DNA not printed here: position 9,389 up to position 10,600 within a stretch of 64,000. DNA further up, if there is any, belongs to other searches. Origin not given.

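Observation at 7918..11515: Divergent BrxR/CapW-like WYL regulator facing an uncharacterised four-gene cluster: candidate novel regulated defence/exclusion module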

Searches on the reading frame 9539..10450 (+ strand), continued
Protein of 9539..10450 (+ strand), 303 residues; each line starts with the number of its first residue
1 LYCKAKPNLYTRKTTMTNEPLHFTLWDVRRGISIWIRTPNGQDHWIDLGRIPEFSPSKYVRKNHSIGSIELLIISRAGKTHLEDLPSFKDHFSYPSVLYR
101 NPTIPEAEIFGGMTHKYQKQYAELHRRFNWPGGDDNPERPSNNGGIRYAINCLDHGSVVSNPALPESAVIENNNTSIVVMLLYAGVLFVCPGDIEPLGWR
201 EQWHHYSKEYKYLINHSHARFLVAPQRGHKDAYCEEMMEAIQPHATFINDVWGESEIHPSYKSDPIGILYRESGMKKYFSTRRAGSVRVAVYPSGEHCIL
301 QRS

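Call 28: find_related_loci(query=A1, collection=genome_contigs, flank=10000)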
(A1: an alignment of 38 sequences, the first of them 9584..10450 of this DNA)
Query A1 (288 aa) in genome_contigs; peptide patterns used: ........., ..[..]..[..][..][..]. (x = any residue, [..] = any of these).
61 stretches matched a pattern; 26 encode a relative of the query (tblastn E <= 1e-3); 25 distinct loci.
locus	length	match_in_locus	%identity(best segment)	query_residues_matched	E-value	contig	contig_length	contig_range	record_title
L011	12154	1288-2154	68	1-288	6e-135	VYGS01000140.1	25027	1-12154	MAG: Gammaproteobacteria bacterium isolate SB0678_bin_7 NODE_449_length_25027_cov_7.392359, whole genome shotgun sequenc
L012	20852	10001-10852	65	4-286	2e-128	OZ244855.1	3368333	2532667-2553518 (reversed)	MAG: Candidatus Poriferihabitans sp. isolate 02711fc3-2c7e-402c-87d4-6a55832cb424 genome assembly, chromosome: 1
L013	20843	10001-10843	56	1-280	4e-106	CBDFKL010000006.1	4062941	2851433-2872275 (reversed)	MAG: Alphaproteobacteria bacterium isolate 1368f247-a1ca-469e-8ff8-323441c52473 genome assembly, contig: contig_6, whole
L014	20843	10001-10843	53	1-280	2e-102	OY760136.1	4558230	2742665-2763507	MAG: Vicinamibacterales bacterium isolate f9e760c9-8bbe-4e76-9a0a-40d6f1fb97b8 genome assembly, chromosome: 1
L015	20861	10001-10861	54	1-286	7e-103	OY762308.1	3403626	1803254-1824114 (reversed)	MAG: Thalassobaculaceae bacterium isolate 5c6d9c6b-b926-402d-abe3-0c42e6ecaae7 genome assembly, chromosome: 1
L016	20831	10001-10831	54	1-276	2e-102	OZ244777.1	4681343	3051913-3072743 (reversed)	MAG: Rhodobacterales bacterium isolate 6e308b35-f33b-4e74-a489-fa43ae000682 genome assembly, chromosome: 1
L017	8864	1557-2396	53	1-286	2e-100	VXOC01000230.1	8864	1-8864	MAG: Gemmatimonadetes bacterium isolate SB0662_bin_23 NODE_5960_length_8905_cov_281.927571, whole genome shotgun sequenc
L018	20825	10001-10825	52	1-280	3e-98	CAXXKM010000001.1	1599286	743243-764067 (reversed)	MAG: Longimicrobiales bacterium isolate 66c0fc7b-e3b3-44f4-8b1e-17cf0e7a764f genome assembly, contig: contig_1, whole ge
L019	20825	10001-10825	52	1-280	1e-97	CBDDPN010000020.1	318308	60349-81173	MAG: Longimicrobiales bacterium isolate f25bf1df-74c8-4449-8020-a8c54282f109 genome assembly, contig: contig_20, whole g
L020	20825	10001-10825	52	1-280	4e-97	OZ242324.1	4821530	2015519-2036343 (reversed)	MAG: Longimicrobiales bacterium isolate 07de4c10-1fa3-4f23-aeab-92fd89ad4539 genome assembly, chromosome: 1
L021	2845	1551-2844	52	1-286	6e-94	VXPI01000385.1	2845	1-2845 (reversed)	MAG: Gammaproteobacteria bacterium isolate SB0662_bin_52 NODE_18113_length_2845_cov_21.457706, whole genome shotgun sequ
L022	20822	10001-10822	45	6-286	6e-76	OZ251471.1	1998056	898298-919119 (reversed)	MAG: Bdellovibrionales bacterium isolate a3915b71-a7a2-4ed1-81bf-c205b5af3125 genome assembly, chromosome: 1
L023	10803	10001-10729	47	6-253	1e-71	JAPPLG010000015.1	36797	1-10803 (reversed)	MAG: Bdellovibrionales bacterium isolate RHO3_bin_17 NODE_2214_length_36797_cov_33.597599, whole genome shotgun sequence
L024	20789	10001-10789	43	8-281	8e-70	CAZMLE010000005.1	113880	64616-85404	MAG TPA_asm: uncultured Pirellulales bacterium isolate binchicken_co103_323 genome assembly, contig: NODE_79_length_1138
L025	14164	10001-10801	42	6-280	7e-68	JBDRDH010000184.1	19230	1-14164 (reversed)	MAG: Planctomycetota bacterium isolate MEGAHIT-group-1.24 k141_1507530, whole genome shotgun sequence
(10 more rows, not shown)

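Call 33: search_protein_families(library=padloc, proteins=[P0082, P0023, P0009, L006:11028-12077:+, L011:231-1109:+, L011:1288-2154:+, P0095, L006:7499-7789:-], max_evalue=0.01)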
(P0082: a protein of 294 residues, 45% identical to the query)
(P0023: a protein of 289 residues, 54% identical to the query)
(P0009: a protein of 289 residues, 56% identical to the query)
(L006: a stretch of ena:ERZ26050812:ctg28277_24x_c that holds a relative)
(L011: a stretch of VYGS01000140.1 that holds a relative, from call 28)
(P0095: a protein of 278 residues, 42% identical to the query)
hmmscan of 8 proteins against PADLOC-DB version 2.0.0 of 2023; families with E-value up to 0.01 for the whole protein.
P0082 (294 aa): 6 families
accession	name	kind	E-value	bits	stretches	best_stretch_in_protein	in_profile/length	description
PDLC04675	PDC-M48B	-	2e-36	123.7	1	2-242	3-244/291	-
PDLC04674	PDC-M48B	-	2e-21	74.5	1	4-267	1-259/270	-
PDLC04673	PDC-M48B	-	2e-12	45.1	1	151-270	158-268/296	-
PDLC03805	RTasMBL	-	5.1e-11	40.3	2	14-84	11-80/322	DRT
PDLC03854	LmuA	-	1e-09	36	1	4-78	3-83/345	-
PDLC04676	PDC-M48B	-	1.9e-06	25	1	50-76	59-85/357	-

P0023 (289 aa): 6 families
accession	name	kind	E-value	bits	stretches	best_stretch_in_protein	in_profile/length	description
PDLC04675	PDC-M48B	-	1.2e-32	111.3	1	9-237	8-230/291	-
PDLC04674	PDC-M48B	-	5.6e-21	73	2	158-277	141-259/270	-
PDLC03805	RTasMBL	-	3.6e-07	27.7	1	14-69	9-63/322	DRT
PDLC04673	PDC-M48B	-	2.7e-06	25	1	149-236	148-229/296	-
PDLC03854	LmuA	-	0.00017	18.8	0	13-71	10-74/345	-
PDLC04676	PDC-M48B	-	0.00065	16.6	0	48-70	54-77/357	-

P0009 (289 aa): 6 families
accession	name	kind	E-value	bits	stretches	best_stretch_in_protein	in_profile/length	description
PDLC04675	PDC-M48B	-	2.6e-37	126.6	1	8-237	7-230/291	-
PDLC04674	PDC-M48B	-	8.6e-19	65.9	1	159-279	142-261/270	-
PDLC04673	PDC-M48B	-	1.8e-06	25.6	1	158-235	157-228/296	-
PDLC03805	RTasMBL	-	1.9e-06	25.3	1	14-73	9-67/322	DRT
PDLC03854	LmuA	-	4.4e-05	20.8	1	13-78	10-81/345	-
PDLC04676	PDC-M48B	-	0.00078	16.4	1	43-77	49-84/357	-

L006:11028-12077:+ (349 aa): 0 families

L011:231-1109:+ (293 aa): 2 families
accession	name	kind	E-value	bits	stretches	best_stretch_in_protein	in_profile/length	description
PDLC04675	PDC-M48B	-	2.2e-23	80.9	1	9-256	5-247/291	-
PDLC04674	PDC-M48B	-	2.9e-11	41.2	1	161-283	141-262/270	-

L011:1288-2154:+ (289 aa): 3 families
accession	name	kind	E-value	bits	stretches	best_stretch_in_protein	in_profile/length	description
PDLC04675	PDC-M48B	-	1.5e-24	84.7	1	9-247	8-241/291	-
PDLC04674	PDC-M48B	-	1.3e-19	68.5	1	9-280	4-262/270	-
PDLC03805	RTasMBL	-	1.6e-05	22.3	0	14-68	9-62/322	DRT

P0095 (278 aa): 6 families
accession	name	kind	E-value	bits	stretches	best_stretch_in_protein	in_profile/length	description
PDLC04675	PDC-M48B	-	4.9e-30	102.8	1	6-266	7-276/291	-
PDLC04674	PDC-M48B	-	1.7e-21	74.8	2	146-269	140-262/270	-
PDLC03805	RTasMBL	-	1.8e-07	28.6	1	12-74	9-70/322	DRT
PDLC04676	PDC-M48B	-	3.2e-06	24.2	1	41-75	49-84/357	-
PDLC04673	PDC-M48B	-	9.9e-06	23.1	0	43-71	43-71/296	-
PDLC03854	LmuA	-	3e-05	21.3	1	11-74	10-79/345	-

L006:7499-7789:- (96 aa): 17 families
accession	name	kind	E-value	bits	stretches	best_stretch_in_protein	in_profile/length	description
PDLC04142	capH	-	2.3e-15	55.5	1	2-95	19-102/103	capH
PDLC02926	HTH_VI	-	1.3e-09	36.2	1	2-54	14-66/92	-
PDLC03955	RmrA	-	5.1e-08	30.5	1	3-51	34-82/371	-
PDLC03954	RmrA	-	1.3e-07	28.9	1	3-91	24-105/380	-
PDLC03952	RmrA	-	3.5e-07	27.4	1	4-55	37-88/395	-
PDLC03949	RmrA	-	3.6e-07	27.4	1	2-81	15-87/363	-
PDLC03951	RmrA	-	4.3e-07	27.2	1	2-89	21-100/400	-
PDLC04775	PDC-M69A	-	9.6e-07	27.3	1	2-61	20-79/113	-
PDLC03947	RmrA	-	1.1e-06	25.8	1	2-82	24-97/383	-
PDLC03945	RmrA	-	1.2e-06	25.9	1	2-89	15-99/394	-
PDLC03953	RmrA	-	3.2e-06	24.6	1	1-65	17-80/373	-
PDLC03944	RmrA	-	1.7e-05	22.1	1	3-91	20-101/384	-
PDLC03946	RmrA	-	0.00017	18.5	1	4-55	17-68/357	-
PDLC03956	RmrA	-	0.00027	18.1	1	4-83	24-94/399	-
PDLC03948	RmrA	-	0.00059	16.8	1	3-82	22-95/397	-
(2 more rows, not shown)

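Call 45: search_protein_families(library=pfam, proteins=[L002:5800-6753:-, L004:9134-10000:+, L007:8867-10000:+, L001:10130-10759:+, L006:8958-9470:+, P0009], max_evalue=1)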
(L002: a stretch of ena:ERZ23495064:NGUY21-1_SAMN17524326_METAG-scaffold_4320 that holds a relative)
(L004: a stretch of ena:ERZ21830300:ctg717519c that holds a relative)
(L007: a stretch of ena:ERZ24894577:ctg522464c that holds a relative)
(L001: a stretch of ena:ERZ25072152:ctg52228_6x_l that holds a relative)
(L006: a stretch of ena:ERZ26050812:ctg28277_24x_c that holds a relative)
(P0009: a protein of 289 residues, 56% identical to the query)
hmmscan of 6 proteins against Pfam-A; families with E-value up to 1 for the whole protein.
L002:5800-6753:- (317 aa): 1 family
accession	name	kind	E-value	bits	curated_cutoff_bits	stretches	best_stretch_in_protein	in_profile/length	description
PF13280.12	WYL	-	5e-12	46.1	21.8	1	140-204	2-67/70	WYL domain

L004:9134-10000:+ (288 aa): 1 family
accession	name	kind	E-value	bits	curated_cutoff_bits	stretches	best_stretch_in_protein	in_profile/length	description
PF01734.28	Patatin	-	1.2e-07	32.6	27.7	1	52-135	130-190/191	Patatin-like phospholipase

L007:8867-10000:+ (377 aa): 3 families
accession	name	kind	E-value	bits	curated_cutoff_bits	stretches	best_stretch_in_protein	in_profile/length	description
PF01734.28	Patatin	-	3.4e-15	57.2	27.7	1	5-223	1-190/191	Patatin-like phospholipase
PF01735.24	PLA2_B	-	0.2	10.5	23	1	3-58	1-51/491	Lysophospholipase catalytic domain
PF02608.20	Bmp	-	0.22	10.9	24.1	1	318-354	44-76/301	ABC transporter substrate-binding protein PnrA-like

L001:10130-10759:+ (209 aa): 0 families

L006:8958-9470:+ (170 aa): 1 family
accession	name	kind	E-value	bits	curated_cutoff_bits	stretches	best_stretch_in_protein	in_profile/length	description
PF19262.4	DUF5905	-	0.16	12.8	25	1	121-168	21-68/108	Family of unknown function (DUF5905)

P0009 (289 aa): 2 families
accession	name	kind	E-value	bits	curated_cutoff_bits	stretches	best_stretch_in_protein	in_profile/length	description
PF00753.33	Lactamase_B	-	0.0014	19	22.7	1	51-184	41-154/196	Metallo-beta-lactamase superfamily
PF12706.13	Lactamase_B_2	-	0.0071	16.4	27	1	48-81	25-65/200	Beta-lactamase superfamily domain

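Call 46: predict_structure(alignment_id=A2)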
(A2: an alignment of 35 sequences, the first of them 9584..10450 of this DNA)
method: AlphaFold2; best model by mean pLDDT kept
length: 288 residues; sequences in the alignment: 35
mean_pLDDT: 90.6   pTM: 0.91
mean pLDDT of the five models: 90.6, 90.1, 90.1, 87.4, 86.6
residues with pLDDT >= 90: 208; 70-90: 63; 50-70: 16; < 50: 1
segments of 3 or more residues with pLDDT < 50: none
pLDDT, mean of each block of 10 residues (from residue 1): 86 87 96 93 93 94 92 95 93 89 93 73 87 97 85 90 98 97 96 98 97 90 98 70 92 84 84 95 83
secondary structure, 60 per line:
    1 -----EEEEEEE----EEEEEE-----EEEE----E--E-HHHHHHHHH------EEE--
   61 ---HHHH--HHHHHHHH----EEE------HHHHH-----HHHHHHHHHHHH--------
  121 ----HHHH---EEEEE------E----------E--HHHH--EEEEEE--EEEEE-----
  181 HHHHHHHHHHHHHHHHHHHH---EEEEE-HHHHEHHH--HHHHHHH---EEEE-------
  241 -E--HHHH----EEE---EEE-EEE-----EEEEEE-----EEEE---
elements in order: E6-12 E17-22 E28-31 H41-49 E56-58 H64-67 H70-77 E82-84 H91-95 H101-112 H125-128 E132-136 H157-160 E163-168 E171-175 H181-200 E204-208 H210-213 H220-226 E230-233 H245-248 E253-255 E259-261 E263-265 E271-276 E282-285

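Call 48: fold_search(model_id=the predicted structure, library=pdb)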
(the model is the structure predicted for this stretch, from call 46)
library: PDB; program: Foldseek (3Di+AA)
matches with E <= 10: 737; with E <= 0.001: 37
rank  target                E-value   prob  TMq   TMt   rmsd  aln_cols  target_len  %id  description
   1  9ic4                  1.1e-12  1.00  0.64  0.68   6.1       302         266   18  Crystal structure of beta-lactamase-like domain of ComEC from Moorella glycerini (released 2025-10-01)
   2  2bib                  4.2e-09  1.00  0.64  0.37   6.7       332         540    8  Crystal structure of the complete modular teichioic acid phosphorylcholine esterase Pce (CbpE) from Streptococcus pneumo (released 2005-05-09)
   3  1wra_A                4.3e-08  1.00  0.61  0.58   7.6       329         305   10  Crystal Structure of Phosphorylcholine Esterase Domain of the Virulence Factor Choline Binding Protein E from Streptoc (released 2005-05-31)
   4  1wra_B                1.4e-07  1.00  0.62  0.58   7.1       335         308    7  Crystal Structure of Phosphorylcholine Esterase Domain of the Virulence Factor Choline Binding Protein E from Streptoc (released 2005-05-31)
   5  9nh6_H                6.2e-06  1.00  0.33  0.17   9.1       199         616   16  CRYO-EM STRUCTURE OF HUMAN U7 SNRNP WITH METHYLATED noncleavable H2A* SUBSTRATE PRE-MRNA (COMPOSITE MAP) (released 2026-01-21)
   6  9nh5_H                6.6e-06  1.00  0.37  0.24   6.1       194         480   15  CRYO-EM STRUCTURE OF HUMAN U7 SNRNP WITH METHYLATED noncleavable H2A* SUBSTRATE PRE-MRNA (core region) (released 2026-01-21)
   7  8t1q                  7.1e-06  1.00  0.36  0.26  15.3       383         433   11  Crystal structure of human CPSF73 catalytic segment in complex with compound 1 (released 2023-11-08)
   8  2i7t                  1.2e-05  1.00  0.32  0.24  17.1       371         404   12  Structure of human CPSF-73 (released 2007-01-30)
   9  4ysk_A                1.8e-05  1.00  0.38  0.38   8.3       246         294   14  Crystal structure of apo-form SdoA from Pseudomonas putida (released 2015-06-24)
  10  8t1r                  3.5e-05  1.00  0.38  0.28   8.4       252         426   15  Crystal structure of human CPSF73 catalytic segment in complex with compound 2 (released 2023-11-08)
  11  9nb1_H                4.7e-05  1.00  0.40  0.26   7.4       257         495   16  CRYO-EM STRUCTURE OF human U7 SNRNP WITH MUTANT LSM11 that disrupts contacts with CPSF73 (released 2026-01-21)
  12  2i7v                  6.1e-05  1.00  0.34  0.25   9.8       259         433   14  Structure of Human CPSF-73 (released 2007-01-30)
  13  6v4x_H                6.4e-05  1.00  0.35  0.22   6.3       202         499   14  Cryo-EM structure of an active human histone pre-mRNA 3'-end processing machinery at 3.2 Angstrom resolution (released 2020-02-19)
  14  7e3w_B                7.3e-05  1.00  0.46  0.53   9.2       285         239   12  Metallo beta-lactamase fold protein (cAMP bound) (released 2022-02-23)
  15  6j4n_A                8.2e-05  1.00  0.52  0.42   9.6       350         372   10  Structure of papua new guinea MBL-1(PNGM-1) native (released 2019-02-27)
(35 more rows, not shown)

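Call 62: search_solved_structures(query=A2, max_evalue=1, show_alignments=2)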
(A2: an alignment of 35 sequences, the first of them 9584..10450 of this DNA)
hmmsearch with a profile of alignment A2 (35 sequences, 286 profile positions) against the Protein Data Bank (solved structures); distinct sequences matched with E-value up to 1: 8.
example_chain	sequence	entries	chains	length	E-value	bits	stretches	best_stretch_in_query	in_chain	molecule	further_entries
9ic4_A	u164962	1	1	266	2.8e-09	39.8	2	4-72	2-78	Competence protein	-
9vcb_A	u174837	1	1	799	4.4e-09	39.2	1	152-283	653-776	DNA internalization-related competence protein ComEC/Rec2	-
9vcf_A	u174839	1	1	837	5e-09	39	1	151-283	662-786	DNA internalization-related competence protein ComEC/Rec2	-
30bt_A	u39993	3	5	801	8e-08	35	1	3-72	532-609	Beta-lactamase-like domain | ComEC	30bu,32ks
9vc9_A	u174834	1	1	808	5.6e-05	25.7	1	199-284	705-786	Dna internalization-related competence protein rec2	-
9vc6_A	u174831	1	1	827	0.031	16.7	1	154-234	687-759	Competence protein ComEC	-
12qj_A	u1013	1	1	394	0.052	16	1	47-179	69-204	Choline binding protein E CbpE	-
1wra_A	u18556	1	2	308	0.068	15.6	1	48-179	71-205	Teichoic acid phosphorylcholine esterase/choline binding protein E (cbpE)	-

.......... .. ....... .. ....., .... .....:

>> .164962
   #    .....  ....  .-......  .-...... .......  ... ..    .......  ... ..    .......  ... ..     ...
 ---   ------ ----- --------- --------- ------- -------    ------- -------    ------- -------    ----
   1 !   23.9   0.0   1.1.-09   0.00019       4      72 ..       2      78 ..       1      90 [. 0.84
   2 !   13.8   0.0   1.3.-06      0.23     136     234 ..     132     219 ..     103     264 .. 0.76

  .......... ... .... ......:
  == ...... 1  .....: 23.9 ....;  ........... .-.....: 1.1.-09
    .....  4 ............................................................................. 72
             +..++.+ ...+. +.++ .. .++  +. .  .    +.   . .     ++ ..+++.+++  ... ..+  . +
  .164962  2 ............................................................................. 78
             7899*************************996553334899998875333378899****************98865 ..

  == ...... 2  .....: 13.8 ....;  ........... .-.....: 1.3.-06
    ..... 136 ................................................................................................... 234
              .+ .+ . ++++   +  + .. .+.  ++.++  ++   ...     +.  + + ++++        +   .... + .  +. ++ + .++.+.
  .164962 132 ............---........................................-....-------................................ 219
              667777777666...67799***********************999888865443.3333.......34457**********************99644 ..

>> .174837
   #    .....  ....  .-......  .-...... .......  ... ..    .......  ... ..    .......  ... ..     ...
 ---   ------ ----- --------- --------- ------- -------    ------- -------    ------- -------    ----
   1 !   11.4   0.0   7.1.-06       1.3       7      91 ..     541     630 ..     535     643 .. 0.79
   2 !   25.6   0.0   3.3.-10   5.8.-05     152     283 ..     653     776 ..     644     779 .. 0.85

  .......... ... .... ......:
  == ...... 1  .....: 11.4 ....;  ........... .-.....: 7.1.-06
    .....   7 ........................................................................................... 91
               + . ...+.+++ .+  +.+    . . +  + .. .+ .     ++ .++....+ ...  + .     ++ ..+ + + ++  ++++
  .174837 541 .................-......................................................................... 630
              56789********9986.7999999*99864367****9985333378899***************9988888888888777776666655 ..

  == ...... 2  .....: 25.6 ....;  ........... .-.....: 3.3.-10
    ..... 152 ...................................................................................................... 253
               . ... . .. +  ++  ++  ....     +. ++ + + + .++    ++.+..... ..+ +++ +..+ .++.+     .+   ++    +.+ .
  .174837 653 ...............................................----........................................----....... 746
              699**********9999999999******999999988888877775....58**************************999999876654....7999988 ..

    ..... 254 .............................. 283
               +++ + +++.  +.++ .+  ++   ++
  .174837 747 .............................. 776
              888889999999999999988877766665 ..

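Call 72: find_encoding_contigs(protein=P0029, flank=9000, max_places=1)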
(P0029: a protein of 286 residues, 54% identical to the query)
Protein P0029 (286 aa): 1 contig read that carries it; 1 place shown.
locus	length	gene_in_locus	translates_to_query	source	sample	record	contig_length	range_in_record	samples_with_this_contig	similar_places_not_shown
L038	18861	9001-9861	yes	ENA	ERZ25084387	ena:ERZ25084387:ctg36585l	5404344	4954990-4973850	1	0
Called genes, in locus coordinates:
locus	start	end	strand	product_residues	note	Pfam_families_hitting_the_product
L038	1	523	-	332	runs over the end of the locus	PF02899:Phage_int_SAM_1, PF13495:Phage_int_SAM_4 (weak), PF00589:Phage_integrase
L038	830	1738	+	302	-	-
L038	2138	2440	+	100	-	-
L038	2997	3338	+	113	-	PF13356:Arm-DNA-bind_3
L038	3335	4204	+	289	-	PF22022:Phage_int_M, PF00589:Phage_integrase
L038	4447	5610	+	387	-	-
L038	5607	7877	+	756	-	PF14457:Prok-E2_A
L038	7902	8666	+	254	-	-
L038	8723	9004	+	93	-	-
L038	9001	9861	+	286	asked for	-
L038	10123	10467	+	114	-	-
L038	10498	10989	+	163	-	-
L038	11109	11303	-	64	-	-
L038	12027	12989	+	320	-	-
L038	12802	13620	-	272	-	PF13276:HTH_21, PF00665:rve, PF13683:rve_3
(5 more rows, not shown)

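Call 73: find_encoding_contigs(protein=P0060, flank=9000, max_places=1)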
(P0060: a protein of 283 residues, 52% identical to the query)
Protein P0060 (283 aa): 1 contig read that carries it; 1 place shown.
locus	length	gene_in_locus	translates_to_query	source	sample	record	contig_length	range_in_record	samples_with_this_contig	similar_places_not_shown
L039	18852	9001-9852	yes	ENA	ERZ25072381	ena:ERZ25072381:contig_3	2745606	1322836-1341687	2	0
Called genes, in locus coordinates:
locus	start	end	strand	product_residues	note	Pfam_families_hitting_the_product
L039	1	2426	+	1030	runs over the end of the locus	PF00873:ACR_tran, PF03176:MMPL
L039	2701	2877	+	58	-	-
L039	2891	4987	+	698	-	PF02368:Big_2 (weak), PF08309:LVIVD (faint)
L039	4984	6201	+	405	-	PF10282:Lactonase (faint), PF02239:Cytochrom_D1 (faint)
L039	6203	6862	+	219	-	PF01205:Impact_N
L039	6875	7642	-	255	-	PF03446:NAD_binding_2, PF03807:F420_oxidored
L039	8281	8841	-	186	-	PF00589:Phage_integrase (weak)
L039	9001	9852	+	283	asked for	-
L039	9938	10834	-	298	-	PF06114:Peptidase_M78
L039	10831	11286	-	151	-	PF13560:HTH_31, PF01381:HTH_3, PF12844:HTH_19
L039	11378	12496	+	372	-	-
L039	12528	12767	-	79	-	-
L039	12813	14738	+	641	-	PF14457:Prok-E2_A, PF00899:ThiF, PF14464:Prok-JAB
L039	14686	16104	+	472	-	PF01734:Patatin (faint)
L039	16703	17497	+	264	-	PF00581:Rhodanese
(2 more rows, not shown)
